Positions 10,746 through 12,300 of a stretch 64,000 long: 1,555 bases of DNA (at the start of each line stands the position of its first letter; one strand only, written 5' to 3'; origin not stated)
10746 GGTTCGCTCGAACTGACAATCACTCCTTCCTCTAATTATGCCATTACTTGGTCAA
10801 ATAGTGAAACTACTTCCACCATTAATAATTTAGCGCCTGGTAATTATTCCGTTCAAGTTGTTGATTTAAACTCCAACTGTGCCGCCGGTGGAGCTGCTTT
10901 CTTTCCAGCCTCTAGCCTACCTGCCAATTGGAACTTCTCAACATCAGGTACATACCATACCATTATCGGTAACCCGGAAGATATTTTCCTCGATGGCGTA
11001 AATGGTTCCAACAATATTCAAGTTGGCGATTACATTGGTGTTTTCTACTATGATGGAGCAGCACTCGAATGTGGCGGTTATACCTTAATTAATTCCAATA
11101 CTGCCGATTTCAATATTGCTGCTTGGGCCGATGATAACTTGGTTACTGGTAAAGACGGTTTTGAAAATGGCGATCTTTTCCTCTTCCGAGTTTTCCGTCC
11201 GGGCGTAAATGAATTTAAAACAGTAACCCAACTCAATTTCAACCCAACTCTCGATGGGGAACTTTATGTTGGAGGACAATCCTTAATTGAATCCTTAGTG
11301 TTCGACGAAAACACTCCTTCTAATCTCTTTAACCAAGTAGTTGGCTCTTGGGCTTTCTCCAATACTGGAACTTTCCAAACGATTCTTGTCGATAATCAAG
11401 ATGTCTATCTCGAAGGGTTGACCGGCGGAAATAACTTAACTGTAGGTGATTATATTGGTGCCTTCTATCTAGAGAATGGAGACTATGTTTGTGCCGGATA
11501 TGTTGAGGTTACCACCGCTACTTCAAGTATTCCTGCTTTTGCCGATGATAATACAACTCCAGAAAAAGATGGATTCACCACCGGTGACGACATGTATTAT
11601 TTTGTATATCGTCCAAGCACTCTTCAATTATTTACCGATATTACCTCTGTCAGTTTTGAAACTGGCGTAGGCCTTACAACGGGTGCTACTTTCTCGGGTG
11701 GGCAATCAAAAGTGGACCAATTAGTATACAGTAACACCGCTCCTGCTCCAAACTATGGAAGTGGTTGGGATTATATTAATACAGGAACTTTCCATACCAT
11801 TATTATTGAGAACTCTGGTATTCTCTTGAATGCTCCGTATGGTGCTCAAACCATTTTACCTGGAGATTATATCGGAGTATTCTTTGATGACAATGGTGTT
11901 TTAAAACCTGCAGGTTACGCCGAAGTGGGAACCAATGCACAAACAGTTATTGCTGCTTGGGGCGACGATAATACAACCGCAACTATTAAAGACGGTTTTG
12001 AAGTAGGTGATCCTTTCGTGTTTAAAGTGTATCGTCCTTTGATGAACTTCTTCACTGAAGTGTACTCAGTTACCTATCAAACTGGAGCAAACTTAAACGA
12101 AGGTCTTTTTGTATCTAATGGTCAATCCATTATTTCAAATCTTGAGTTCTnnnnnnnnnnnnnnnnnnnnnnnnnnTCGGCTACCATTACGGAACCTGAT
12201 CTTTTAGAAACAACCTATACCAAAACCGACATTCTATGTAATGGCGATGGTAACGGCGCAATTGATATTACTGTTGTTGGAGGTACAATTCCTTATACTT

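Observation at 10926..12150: Three tandem copies of an unassigned ~140-aa module inside a SprB-repeat adhesin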

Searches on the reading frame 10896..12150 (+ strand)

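Call 5: search_protein_families(library=pfam, proteins=[window:10896-12150:+], max_evalue=1)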
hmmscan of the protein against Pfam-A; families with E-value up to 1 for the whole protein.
window:10896-12150:+ (418 aa): 1 family
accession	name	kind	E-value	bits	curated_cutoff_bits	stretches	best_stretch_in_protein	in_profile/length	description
PF13509.12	S1_2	-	0.051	14.1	21.8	0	25-53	22-50/61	S1 domain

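Call 6: search_protein_families(library=ncbifam, proteins=[window:10896-12150:+], max_evalue=1)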
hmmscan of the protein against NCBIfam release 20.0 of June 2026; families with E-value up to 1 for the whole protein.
window:10896-12150:+ (418 aa): 0 families

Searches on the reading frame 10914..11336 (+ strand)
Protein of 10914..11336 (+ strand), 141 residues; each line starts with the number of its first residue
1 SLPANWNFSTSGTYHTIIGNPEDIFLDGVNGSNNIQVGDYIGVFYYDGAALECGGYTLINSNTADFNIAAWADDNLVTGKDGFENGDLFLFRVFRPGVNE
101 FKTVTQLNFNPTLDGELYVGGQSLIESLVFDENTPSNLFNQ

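Call 9: search_solved_structures(query=A1, max_evalue=10, show_alignments=2)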
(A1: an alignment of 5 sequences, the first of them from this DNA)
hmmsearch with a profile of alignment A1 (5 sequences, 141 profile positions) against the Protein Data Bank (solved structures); distinct sequences matched with E-value up to 10: 2.
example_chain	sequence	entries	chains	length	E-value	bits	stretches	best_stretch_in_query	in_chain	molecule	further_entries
6j28_A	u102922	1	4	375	0.91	12.6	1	52-87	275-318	N(4)-bis(aminopropyl)spermidine synthase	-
6j27_A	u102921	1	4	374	0.91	12.6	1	52-87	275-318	N(4)-bis(aminopropyl)spermidine synthase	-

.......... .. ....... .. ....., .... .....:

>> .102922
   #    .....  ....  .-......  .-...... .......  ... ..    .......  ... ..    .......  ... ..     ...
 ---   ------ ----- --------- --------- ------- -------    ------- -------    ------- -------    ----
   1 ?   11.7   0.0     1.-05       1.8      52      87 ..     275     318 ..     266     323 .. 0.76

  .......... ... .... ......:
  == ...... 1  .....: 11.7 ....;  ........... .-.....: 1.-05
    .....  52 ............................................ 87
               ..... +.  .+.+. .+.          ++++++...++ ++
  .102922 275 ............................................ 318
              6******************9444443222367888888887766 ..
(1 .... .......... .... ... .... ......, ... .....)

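Call 10: find_homologous_proteins(query=A1, max_evalue=0.001)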
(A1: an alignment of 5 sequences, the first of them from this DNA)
Query A1 (5 sequences) (141 aa, profile of the alignment): 38 proteins with E <= 0.001 among 4476 candidates.
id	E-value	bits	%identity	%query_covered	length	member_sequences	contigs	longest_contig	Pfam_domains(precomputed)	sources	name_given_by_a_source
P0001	7.1e-35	138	41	45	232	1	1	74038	-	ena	-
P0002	2.9e-21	94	39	60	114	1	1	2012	-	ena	-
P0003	5.7e-21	93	35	67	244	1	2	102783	PF18962.8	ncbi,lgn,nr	ncbi:MAG: T9SS type A sorting domain-containing protein [Candidatus Delongbacteria bacterium]|nr:T9S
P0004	2.0e-18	85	36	41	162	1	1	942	-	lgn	-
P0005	1.8e-17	81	37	65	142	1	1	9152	-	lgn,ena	-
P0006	4.1e-16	77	34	65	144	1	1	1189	-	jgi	-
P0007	2.3e-15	75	32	77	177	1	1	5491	-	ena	-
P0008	6.9e-15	73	33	79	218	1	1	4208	-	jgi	-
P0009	1.3e-14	72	42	43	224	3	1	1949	-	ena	-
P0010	4.4e-14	70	36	73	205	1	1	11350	-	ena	-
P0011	4.8e-14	70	36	55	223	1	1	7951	-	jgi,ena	-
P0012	5.1e-14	70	37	69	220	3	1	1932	-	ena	-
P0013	1.7e-13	69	34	78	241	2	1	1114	-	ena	-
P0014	1.8e-13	69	36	67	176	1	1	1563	-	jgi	-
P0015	2.5e-13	68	39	45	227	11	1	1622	-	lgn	-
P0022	8.5e-12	63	42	42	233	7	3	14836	-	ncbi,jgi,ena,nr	ncbi:MAG: hypothetical protein CMP56_03570 [Flavobacteriales bacterium]|nr:hypothetical protein [Fla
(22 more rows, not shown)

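Call 30: find_related_loci(query=A1, collection=genome_contigs, flank=3000)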
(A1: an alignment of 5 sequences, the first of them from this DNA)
Query A1 (141 aa) in genome_contigs; peptide patterns used: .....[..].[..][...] (x = any residue, [..] = any of these).
138 stretches matched a pattern; 127 encode a relative of the query (tblastn E <= 1e-3); the best 80 are kept; 79 distinct loci.
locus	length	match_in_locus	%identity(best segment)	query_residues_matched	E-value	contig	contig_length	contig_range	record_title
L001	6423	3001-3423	100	1-141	2e-93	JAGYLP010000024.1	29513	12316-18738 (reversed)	MAG: Bacteroidales bacterium isolate M50B96 24, whole genome shotgun sequence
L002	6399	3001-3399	38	1-135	6e-24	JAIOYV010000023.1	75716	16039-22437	MAG: Bacteroidales bacterium isolate Tobar12.5m-G22 Tobar12-5m-C257, whole genome shotgun sequence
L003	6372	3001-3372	38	6-135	4e-17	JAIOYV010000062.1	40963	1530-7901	MAG: Bacteroidales bacterium isolate Tobar12.5m-G22 Tobar12-5m-C690, whole genome shotgun sequence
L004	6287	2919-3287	36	1-128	4e-17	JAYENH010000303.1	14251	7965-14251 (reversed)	MAG: Bacteroidota bacterium isolate MAG060 MAG060_303, whole genome shotgun sequence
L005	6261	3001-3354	33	6-128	6e-16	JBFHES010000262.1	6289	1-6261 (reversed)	MAG: Bacteroidales bacterium isolate Mix_sand07.2021.05.G.106 k141_1201935_length_6289_cov_24.4772, whole genome shotgun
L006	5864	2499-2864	37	6-129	9e-16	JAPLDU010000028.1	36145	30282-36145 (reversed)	MAG: Bacteroidia bacterium isolate LacPavin_0419_WC90_MAG_39_9 LacPavin_0419_WC90_scaffold_727, whole genome shotgun seq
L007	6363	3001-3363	36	3-128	1e-15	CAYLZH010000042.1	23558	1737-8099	MAG TPA_asm: uncultured Bacteroidales bacterium isolate SRP167671_co1_154 genome assembly, contig: NODE_2469_length_2355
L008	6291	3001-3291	38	1-101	2e-15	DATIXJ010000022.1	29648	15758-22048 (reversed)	MAG TPA_asm: Bacteroidota bacterium isolate SMAG_U15246 k141_4678956, whole genome shotgun sequence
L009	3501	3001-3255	38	6-95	2e-15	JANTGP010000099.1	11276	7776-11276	MAG: Bacteroidetes bacterium isolate bin10073 c_000000006290, whole genome shotgun sequence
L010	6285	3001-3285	37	1-100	3e-15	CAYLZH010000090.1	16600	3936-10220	MAG TPA_asm: uncultured Bacteroidales bacterium isolate SRP167671_co1_154 genome assembly, contig: NODE_4068_length_1660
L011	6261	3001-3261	41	3-94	4e-15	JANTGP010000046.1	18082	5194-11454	MAG: Bacteroidetes bacterium isolate bin10073 c_000000002878, whole genome shotgun sequence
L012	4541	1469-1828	31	5-129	4e-15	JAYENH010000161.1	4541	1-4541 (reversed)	MAG: Bacteroidota bacterium isolate MAG060 MAG060_161, whole genome shotgun sequence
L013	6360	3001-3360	36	2-128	2e-14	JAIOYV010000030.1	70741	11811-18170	MAG: Bacteroidales bacterium isolate Tobar12.5m-G22 Tobar12-5m-C290, whole genome shotgun sequence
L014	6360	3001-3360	36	5-115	3e-14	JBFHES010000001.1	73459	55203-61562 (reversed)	MAG: Bacteroidales bacterium isolate Mix_sand07.2021.05.G.106 k141_687759_length_73459_cov_42.0179, whole genome shotgun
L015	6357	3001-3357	35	5-128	6e-14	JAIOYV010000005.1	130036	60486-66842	MAG: Bacteroidales bacterium isolate Tobar12.5m-G22 Tobar12-5m-C106, whole genome shotgun sequence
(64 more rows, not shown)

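Call 35: find_encoding_contigs(protein=P0003, flank=8000, max_places=2)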
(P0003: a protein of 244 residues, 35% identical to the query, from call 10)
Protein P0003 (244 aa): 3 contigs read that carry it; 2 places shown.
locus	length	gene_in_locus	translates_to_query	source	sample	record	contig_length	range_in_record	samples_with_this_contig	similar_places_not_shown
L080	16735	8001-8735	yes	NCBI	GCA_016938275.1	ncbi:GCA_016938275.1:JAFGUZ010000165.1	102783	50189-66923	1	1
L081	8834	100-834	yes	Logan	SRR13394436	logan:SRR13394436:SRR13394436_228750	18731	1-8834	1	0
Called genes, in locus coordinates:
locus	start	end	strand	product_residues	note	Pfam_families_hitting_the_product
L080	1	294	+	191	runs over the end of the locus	PF01923:Cob_adeno_trans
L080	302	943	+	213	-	PF21948:LplA-B_cat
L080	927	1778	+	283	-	PF00892:EamA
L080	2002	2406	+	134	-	-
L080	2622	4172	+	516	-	PF01039:Carboxyl_trans, PF03255:ACCA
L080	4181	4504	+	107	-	PF00364:Biotin_lipoyl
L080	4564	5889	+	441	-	PF01554:MatE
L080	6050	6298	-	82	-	PF12674:Zn_ribbon_2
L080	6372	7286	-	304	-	PF08279:HTH_11, PF13280:WYL, PF25583:WCX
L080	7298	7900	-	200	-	PF00160:Pro_isomerase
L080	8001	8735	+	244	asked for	PF18962:Por_Secre_tail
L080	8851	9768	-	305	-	PF03706:LPG_synthase_TM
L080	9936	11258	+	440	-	PF07969:Amidohydro_3 (weak), PF01979:Amidohydro_1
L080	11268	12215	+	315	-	-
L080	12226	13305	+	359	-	PF03462:PCRF, PF00472:RF-1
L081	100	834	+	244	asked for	PF18962:Por_Secre_tail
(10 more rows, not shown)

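Call 36: find_encoding_contigs(protein=P0001, flank=8000, max_places=2)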
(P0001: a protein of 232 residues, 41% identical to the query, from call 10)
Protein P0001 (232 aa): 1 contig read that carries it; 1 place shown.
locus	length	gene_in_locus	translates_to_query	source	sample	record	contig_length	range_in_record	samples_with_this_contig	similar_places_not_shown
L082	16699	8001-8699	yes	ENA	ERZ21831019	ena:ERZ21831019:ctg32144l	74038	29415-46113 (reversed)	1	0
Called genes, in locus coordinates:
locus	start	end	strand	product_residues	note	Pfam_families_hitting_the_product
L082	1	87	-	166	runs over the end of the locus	PF00383:dCMP_cyt_deam_1, PF14437:MafB19-deam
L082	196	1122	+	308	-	PF04015:DUF362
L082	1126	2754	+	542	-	PF12801:Fer4_5, PF14697:Fer4_21 (weak), PF13183:Fer4_8 (weak), PF00037:Fer4 (weak), PF13187:Fer4_9 (weak), PF12838:Fer4_7, PF13187:Fer4_9 (weak), PF00037:Fer4 (weak), +7 more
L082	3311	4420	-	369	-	PF20245:DUF6600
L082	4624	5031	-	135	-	PF01643:Acyl-ACP_TE, PF20791:Acyl-ACP_TE_C (weak), PF13279:4HBT_2, PF03061:4HBT (weak)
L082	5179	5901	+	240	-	PF17210:SdrD_B, PF13620:CarboxypepD_reg, PF13715:CarbopepD_reg_2, PF17802:SpaA (weak), PF22904:NOMO1-like_2nd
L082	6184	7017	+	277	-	PF13620:CarboxypepD_reg, PF17802:SpaA (faint), PF22904:NOMO1-like_2nd (faint), PF13715:CarbopepD_reg_2, PF13620:CarboxypepD_reg, PF13715:CarbopepD_reg_2, PF13620:CarboxypepD_reg, PF13715:CarbopepD_reg_2, +6 more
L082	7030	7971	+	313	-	PF13174:TPR_6 (faint), PF14559:TPR_19 (faint)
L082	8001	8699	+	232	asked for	-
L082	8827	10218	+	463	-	PF18962:Por_Secre_tail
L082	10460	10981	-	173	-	PF13302:Acetyltransf_3 (weak), PF14542:Acetyltransf_CG (faint), PF00583:Acetyltransf_1, PF13673:Acetyltransf_10, PF13508:Acetyltransf_7, PF08445:FR47 (weak)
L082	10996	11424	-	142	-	-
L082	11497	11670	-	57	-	PF12724:Flavodoxin_5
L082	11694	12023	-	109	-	PF12724:Flavodoxin_5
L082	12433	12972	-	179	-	-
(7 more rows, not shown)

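Call 45: find_homologous_proteins(query=A4, max_evalue=0.00001)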
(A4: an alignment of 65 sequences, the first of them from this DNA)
Query A4 (65 sequences) (137 aa, profile of the alignment): 2 proteins with E <= 0.00001 among 356 candidates.
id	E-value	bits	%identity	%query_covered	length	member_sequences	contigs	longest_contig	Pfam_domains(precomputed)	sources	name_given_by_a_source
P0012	2.5e-22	97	37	71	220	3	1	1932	-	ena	-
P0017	8.0e-22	95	36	71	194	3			-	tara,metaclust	tara:strand:- start:1701 stop:2285 length:585 start_codon:yes stop_codon:yes gene_type:complete|meta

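Call 52: predict_structure(alignment_id=A4)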
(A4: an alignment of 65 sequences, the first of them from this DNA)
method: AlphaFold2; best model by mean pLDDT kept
length: 137 residues; sequences in the alignment: 65
mean_pLDDT: 90.3   pTM: 0.85
mean pLDDT of the five models: 90.3, 90.0, 90.0, 89.4, 88.9
residues with pLDDT >= 90: 95; 70-90: 33; 50-70: 8; < 50: 1
segments of 3 or more residues with pLDDT < 50: none
pLDDT, mean of each block of 10 residues (from residue 1): 93 96 83 87 96 97 92 96 97 92 88 85 93 60
secondary structure, 60 per line:
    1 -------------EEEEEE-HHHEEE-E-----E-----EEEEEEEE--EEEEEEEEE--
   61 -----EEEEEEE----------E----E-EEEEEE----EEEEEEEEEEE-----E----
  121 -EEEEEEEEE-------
elements in order: E14-19 E24-26 E40-47 E50-58 E66-72 E90-95 E100-110 E122-130

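Call 54: fold_search(model_id=the predicted structure, library=pdb)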
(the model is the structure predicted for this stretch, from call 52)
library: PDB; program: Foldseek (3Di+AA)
matches with E <= 10: 1326; with E <= 0.001: 0
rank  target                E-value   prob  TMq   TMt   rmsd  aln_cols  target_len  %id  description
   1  5ek8                  1.1e-02  0.99  0.44  0.11  15.0       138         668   13  Crystal structure of a 9R-lipoxygenase from Cyanothece PCC8801 at 2.7 Angstroms (released 2015-12-23)
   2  5tru_c                2.8e-02  0.44  0.25  0.29  15.9       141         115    9  Structure of the first-in-class checkpoint inhibitor Ipilimumab bound to human CTLA-4 (released 2017-05-10)
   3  5vn8_F                3.3e-02  0.21  0.22  0.23  16.1       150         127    7  Cryo-EM model of B41 SOSIP.664 in complex with fragment antigen binding variable domain of b12 (released 2017-07-12)
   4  9dez_H                4.0e-02  0.35  0.26  0.29  11.9       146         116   16  PDCoV S trimer bound by three copies of PD41 Fab (released 2024-11-13)
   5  2jju_B                4.0e-02  0.28  0.21  0.24  14.6       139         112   14  Structure of human signal regulatory protein (sirp) beta (released 2008-08-05)
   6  8gpk_C                4.0e-02  0.28  0.25  0.21  15.6       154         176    8  Crystal structure of human anti-HIV-1 broadly neutralizing antibody F6 Fab (released 2023-08-09)
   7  7luc_J                4.5e-02  0.25  0.24  0.25  16.0       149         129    8  Cryo-EM structure of RSV preF bound by Fabs 32.4K and 01.4B (released 2021-04-21)
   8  8sb0_C                4.5e-02  0.23  0.23  0.25  15.3       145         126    8  CryoEM structure of DH270.I4.6-CH848.10.17 (released 2023-04-19)
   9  8d5p_A                4.7e-02  0.30  0.26  0.19  15.5       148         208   11  Mouse TCR TG6 (released 2022-09-14)
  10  6xpy_B                4.7e-02  0.23  0.24  0.17  16.1       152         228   12  Human antibody S1V2-58 in complex with the influenza hemagglutinin head domain of A/Texas/50/2012(H3N2) (released 2021-05-19)
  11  8tm1_H                5.6e-02  0.16  0.23  0.24  17.7       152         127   10  Antibody N3-1 bound to RBDs in the up and down conformations (released 2024-01-17)
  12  8tl2_G                5.9e-02  0.21  0.23  0.25  15.3       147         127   12  CRYO-EM STRUCTURE OF HIV-1 BG505DS-SOSIP.664 ENV TRIMER BOUND TO DJ85-c.01 FAB (released 2024-08-28)
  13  7x8w_H                6.2e-02  0.30  0.27  0.29  15.4       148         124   13  The SARS-CoV-2 receptor binding domain bound with the Fab fragment of a human neutralizing antibody Ab354 (released 2022-12-07)
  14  9jqy_H                6.2e-02  0.23  0.25  0.19  15.4       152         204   10  Structural Insights into Selective Antagonism of TG6-129 and EP4 Prostaglandin Receptor (released 2025-10-22)
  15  8wgg                  6.5e-02  0.63  0.33  0.14   9.3       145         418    8  Crystal structure of basal pilin PilB from Streptococcus sanguinis (released 2025-03-26)
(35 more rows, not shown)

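Call 59: search_solved_structures(query=A4, max_evalue=10, show_alignments=3)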
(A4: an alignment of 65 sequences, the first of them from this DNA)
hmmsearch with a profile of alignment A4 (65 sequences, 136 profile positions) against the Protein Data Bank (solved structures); distinct sequences matched with E-value up to 10: 0.

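Call 60: search_protein_families(library=ncbifam, alignment_id=A4, max_evalue=1)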
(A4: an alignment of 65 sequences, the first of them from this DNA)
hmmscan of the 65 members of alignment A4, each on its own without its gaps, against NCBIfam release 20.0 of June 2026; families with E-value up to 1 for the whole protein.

A. member 1, seq(137 aa): 0 families

B. families by the number of members that match (of 65 scanned): 12 families
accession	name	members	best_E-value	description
NF050113.1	gal_furan_GlfT1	1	0.0024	galactofuranosyltransferase GlfT1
NF002968.0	PRK03642.1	1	0.0045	penicillin binding protein PBP4B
NF011590.0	PRK15015.1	1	0.046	pyruvate/proton symporter CstA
TIGR02002.1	PTS-II-BC-glcB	1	0.051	glucose-specific PTS transporter subunit IIBC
NF005048.0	PRK06461.1-1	1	0.058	single-stranded DNA-binding protein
NF000856.0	PRK00075.2-5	1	0.085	cobalt-precorrin-5B (C(1))-methyltransferase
NF003793.1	PRK05382.1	1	0.093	chorismate synthase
NF005170.0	PRK06642.1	1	0.093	single-stranded DNA-binding protein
NF002994.0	PRK03757.1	1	0.11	YceI family protein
NF005050.0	PRK06461.1-4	1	0.15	single-stranded DNA-binding protein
NF001928.0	PRK00704.1-5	1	0.16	photosystem I reaction center protein subunit XI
NF042979.1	EthbenzDh_ebdB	1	0.24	ethylbenzene dehydrogenase subunit beta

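Call 64: list_cluster_members(proteins=[P0003, P0022, P0049, P0053, P0069, P0073, P0124, P0186])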
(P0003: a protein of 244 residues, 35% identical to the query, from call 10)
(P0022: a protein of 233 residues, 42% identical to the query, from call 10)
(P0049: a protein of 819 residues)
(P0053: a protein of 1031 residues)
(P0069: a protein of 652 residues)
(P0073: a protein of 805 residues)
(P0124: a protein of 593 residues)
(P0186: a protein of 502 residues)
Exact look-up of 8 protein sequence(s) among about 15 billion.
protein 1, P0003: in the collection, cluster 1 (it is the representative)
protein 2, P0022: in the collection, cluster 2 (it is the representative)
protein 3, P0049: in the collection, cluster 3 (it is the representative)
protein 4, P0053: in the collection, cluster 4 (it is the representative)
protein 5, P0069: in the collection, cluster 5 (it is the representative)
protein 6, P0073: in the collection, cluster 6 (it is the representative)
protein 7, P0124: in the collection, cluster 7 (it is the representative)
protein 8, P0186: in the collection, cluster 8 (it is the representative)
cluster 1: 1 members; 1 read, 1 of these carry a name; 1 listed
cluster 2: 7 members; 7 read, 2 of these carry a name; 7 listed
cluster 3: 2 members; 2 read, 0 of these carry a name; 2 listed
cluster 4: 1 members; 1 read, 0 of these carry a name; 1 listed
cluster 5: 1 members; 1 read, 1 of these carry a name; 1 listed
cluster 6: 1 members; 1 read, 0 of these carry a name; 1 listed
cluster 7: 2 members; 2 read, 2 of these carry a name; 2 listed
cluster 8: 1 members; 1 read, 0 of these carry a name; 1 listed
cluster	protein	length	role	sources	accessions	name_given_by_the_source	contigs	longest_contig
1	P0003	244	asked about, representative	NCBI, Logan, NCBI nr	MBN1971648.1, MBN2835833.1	MAG: T9SS type A sorting domain-containing protein [Candidatus Delongbacteria bacterium] | T9SS type A sorting domain-containing protein [Candidatus Delongbacteria bacterium]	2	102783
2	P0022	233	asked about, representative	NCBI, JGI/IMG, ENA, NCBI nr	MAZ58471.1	MAG: hypothetical protein CMP56_03570 [Flavobacteriales bacterium] | hypothetical protein [Flavobacteriales bacterium]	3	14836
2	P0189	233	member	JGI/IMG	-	hypothetical protein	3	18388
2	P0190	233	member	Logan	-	-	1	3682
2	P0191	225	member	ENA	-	-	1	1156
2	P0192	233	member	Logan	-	-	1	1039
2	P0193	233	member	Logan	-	-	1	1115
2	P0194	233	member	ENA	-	-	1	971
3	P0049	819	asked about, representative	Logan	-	-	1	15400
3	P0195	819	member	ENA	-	-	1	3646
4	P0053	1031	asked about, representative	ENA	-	-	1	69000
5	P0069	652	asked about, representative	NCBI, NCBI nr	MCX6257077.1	MAG: hypothetical protein NTW49_04135 [Bacteroidia bacterium] | hypothetical protein [Bacteroidia bacterium]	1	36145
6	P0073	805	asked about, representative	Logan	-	-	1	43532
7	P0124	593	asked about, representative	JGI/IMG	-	hypothetical protein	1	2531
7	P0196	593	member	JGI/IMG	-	hypothetical protein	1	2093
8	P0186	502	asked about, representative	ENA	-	-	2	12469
